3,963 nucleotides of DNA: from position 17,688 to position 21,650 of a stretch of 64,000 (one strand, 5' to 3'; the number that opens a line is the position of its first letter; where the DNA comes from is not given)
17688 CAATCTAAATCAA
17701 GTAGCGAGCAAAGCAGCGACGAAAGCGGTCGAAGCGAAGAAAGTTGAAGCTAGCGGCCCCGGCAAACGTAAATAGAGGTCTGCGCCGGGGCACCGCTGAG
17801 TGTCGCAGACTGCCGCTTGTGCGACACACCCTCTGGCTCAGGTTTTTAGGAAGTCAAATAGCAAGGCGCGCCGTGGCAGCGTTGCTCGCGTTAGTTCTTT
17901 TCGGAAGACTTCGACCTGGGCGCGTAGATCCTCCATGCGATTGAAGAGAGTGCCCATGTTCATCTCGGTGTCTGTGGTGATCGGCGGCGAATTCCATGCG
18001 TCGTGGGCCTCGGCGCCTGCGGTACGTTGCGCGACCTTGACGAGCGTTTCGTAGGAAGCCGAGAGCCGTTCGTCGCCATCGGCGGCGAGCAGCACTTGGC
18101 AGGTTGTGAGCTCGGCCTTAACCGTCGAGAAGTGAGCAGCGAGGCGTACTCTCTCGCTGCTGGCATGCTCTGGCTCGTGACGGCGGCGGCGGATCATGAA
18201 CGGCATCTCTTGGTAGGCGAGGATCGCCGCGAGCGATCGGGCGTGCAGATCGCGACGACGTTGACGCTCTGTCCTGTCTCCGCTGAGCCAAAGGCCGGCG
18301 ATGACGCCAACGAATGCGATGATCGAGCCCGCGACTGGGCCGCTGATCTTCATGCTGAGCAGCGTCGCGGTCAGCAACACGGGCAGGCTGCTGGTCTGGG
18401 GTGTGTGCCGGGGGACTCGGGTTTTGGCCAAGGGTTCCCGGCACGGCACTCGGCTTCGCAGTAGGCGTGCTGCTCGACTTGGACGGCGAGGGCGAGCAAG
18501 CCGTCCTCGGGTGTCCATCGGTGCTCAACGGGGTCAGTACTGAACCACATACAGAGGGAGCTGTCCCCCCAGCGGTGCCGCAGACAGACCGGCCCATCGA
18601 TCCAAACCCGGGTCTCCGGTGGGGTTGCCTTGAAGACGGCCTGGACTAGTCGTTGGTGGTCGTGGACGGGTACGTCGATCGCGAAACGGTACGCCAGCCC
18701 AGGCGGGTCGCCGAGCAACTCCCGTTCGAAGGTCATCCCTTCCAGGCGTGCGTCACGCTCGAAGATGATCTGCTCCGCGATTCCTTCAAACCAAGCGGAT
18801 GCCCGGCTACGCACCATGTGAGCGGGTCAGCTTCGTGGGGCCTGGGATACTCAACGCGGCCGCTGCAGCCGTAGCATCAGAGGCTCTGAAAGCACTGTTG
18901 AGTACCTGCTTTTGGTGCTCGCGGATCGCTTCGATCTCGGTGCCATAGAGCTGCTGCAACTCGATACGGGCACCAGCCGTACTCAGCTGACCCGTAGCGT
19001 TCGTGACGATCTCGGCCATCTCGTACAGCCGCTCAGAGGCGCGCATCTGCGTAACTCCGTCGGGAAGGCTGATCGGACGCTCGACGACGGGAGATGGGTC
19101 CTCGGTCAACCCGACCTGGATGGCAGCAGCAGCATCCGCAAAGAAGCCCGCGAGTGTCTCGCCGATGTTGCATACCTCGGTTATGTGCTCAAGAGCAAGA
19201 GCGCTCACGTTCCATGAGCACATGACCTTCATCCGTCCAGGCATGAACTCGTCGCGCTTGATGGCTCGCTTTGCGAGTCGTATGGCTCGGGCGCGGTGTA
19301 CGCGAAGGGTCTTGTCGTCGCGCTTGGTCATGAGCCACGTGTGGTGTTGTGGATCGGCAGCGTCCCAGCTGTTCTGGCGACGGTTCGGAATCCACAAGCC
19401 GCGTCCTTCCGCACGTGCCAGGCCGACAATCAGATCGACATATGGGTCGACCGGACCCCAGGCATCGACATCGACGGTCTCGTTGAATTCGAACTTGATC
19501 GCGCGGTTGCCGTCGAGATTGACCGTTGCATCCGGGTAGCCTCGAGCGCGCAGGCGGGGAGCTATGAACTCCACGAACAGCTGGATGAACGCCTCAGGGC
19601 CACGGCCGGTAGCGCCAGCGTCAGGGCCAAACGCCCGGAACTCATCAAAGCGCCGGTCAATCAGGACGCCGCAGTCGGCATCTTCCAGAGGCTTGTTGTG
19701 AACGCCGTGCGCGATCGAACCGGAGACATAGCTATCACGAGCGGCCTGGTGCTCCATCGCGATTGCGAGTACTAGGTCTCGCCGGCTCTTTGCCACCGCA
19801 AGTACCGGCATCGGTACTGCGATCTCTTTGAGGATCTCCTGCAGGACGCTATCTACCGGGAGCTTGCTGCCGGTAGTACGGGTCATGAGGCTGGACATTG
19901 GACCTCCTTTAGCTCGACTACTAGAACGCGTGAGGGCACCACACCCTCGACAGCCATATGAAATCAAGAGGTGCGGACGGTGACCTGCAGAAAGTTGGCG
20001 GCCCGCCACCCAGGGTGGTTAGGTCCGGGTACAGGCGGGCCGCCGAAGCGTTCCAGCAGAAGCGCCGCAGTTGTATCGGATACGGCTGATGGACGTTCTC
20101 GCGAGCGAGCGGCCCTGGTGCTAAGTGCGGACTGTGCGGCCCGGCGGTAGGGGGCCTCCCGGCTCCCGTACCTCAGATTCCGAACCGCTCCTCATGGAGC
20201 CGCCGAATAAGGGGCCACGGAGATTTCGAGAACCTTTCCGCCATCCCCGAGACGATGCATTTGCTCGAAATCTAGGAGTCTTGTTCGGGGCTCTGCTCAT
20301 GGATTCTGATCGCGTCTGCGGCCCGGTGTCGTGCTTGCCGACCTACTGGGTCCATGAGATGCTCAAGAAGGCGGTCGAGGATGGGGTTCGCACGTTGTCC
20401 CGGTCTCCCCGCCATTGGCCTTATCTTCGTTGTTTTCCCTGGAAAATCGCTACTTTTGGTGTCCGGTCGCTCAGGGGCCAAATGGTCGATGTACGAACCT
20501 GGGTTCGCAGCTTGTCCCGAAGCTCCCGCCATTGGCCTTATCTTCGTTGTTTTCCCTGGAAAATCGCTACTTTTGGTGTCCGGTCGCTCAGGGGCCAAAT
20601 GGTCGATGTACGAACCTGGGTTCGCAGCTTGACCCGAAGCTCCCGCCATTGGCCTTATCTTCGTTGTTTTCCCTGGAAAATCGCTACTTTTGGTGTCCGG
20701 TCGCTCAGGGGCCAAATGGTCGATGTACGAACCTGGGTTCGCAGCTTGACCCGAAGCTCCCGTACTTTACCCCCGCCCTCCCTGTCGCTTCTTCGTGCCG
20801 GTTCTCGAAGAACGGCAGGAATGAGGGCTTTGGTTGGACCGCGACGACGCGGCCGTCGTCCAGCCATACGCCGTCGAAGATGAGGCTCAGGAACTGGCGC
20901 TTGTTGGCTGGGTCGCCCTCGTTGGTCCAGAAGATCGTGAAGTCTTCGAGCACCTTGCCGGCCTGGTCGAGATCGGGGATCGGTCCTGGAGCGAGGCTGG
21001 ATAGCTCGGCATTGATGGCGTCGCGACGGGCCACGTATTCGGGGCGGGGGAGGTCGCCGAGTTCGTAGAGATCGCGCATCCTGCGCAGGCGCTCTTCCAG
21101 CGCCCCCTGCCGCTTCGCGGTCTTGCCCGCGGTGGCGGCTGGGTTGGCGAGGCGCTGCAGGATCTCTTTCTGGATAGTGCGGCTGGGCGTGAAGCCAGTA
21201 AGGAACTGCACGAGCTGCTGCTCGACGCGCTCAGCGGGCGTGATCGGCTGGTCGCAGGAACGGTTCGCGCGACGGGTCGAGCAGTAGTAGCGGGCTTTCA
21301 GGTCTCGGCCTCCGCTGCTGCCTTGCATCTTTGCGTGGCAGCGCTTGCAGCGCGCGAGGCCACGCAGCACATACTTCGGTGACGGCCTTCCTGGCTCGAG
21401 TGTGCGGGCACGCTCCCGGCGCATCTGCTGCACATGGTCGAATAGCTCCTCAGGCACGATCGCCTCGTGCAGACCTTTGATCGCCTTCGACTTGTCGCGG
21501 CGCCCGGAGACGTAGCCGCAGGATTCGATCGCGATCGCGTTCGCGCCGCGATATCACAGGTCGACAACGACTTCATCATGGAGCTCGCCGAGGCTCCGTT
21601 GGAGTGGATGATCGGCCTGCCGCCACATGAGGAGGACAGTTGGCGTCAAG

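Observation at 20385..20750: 117-bp tandem repeat whose unit contains a tRNA-3'-end-like / att-like core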

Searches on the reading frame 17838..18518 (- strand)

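Call 9: search_protein_families(library=pfam, proteins=[window:17838-18518:-], max_evalue=0.01)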
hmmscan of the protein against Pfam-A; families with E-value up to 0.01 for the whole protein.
window:17838-18518:- (226 aa): 0 families

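Call 63: search_protein_families(library=padloc, proteins=[window:17838-18518:-], max_evalue=0.001)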
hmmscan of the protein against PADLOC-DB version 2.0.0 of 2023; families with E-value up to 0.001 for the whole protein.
window:17838-18518:- (226 aa): 2 families
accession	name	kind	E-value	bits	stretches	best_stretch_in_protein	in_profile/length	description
PDLC00666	Effector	-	1.9e-27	94.4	1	62-201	26-160/174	1TM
PDLC00665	Effector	-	2.8e-14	51.5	1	67-216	16-167/178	1TM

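Call 64: search_protein_families(library=ncbifam, proteins=[window:17838-18518:-], max_evalue=0.001)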
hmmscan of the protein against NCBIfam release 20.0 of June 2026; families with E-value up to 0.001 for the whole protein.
window:17838-18518:- (226 aa): 0 families

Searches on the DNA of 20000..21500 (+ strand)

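Call 16: search_dna_similar(query=window:20000-21500:+, collection=plasmids, mode=distant)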
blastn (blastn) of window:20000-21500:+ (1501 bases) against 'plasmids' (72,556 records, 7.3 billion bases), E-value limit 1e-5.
No match.

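Call 17: search_dna_similar(query=window:20000-21500:+, collection=phages, mode=distant)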
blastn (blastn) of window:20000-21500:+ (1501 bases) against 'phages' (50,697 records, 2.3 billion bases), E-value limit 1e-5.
No match.
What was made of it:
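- Tried and rejected: BLAST of 20000-21500 against the plasmid and phage collections gave no match (calls 16, 17).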

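Call 29: search_rna_families(source=window, start=20250, end=20850, threshold=evalue, max_evalue=10)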
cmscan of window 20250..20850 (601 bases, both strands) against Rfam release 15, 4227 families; matches with E-value up to 10: 2.
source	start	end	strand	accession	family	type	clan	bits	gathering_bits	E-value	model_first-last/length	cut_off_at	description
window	20516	20618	+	RF02180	ST7-AS1_2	Gene; lncRNA;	-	10.7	50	9.7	1-110/110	no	ST7 antisense RNA 1 conserved region 2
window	20633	20735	+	RF02180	ST7-AS1_2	Gene; lncRNA;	-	10.7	50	9.7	1-110/110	no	ST7 antisense RNA 1 conserved region 2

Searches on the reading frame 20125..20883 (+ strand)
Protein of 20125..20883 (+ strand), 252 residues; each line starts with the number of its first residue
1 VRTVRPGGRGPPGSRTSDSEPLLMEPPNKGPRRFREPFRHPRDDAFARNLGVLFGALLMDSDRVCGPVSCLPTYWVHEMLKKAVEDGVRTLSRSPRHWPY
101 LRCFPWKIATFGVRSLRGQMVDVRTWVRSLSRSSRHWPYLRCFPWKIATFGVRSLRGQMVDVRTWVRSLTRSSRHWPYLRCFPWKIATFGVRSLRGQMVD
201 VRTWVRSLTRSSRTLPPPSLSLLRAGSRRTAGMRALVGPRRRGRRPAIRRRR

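Call 9: search_protein_families(library=pfam, proteins=[window:20125-20883:+], max_evalue=0.01)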
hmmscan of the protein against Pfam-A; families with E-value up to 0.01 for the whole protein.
window:20125-20883:+ (252 aa): 0 families

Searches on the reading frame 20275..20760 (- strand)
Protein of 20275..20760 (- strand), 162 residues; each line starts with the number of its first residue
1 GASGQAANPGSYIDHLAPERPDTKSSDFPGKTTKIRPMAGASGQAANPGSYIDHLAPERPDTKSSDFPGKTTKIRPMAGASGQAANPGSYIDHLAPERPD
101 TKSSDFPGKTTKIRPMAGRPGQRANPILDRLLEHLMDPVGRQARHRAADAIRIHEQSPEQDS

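Call 69: search_protein_representatives(protein=window:20275-20760:-)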
Query: 162 residues. Proteins with E-value up to 0.001 (for the whole library): 13; up to 1e-10: 0; up to 1e-30: 0. The best 13 are listed.
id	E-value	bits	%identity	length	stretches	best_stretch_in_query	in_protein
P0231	7.2e-07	46.1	69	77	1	114-152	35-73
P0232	1.0e-06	45.5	64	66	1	114-158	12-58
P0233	7.2e-06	42.8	75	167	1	118-153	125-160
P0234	1.4e-05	41.8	68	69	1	116-153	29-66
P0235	3.7e-05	40.5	68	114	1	116-152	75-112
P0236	5.5e-05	39.9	50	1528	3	31-60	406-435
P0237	7.8e-05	39.4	64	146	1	114-158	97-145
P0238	1.1e-04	38.9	68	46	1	115-154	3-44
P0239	1.3e-04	38.7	55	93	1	96-153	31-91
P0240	2.4e-04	37.9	49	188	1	97-153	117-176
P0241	2.4e-04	37.8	69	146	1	117-152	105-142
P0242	4.5e-04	37.0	61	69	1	116-153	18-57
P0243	1.0e-03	35.8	69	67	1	117-152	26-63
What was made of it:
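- No protein among 1.84e9 representatives contains the repeat peptide (call 69).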
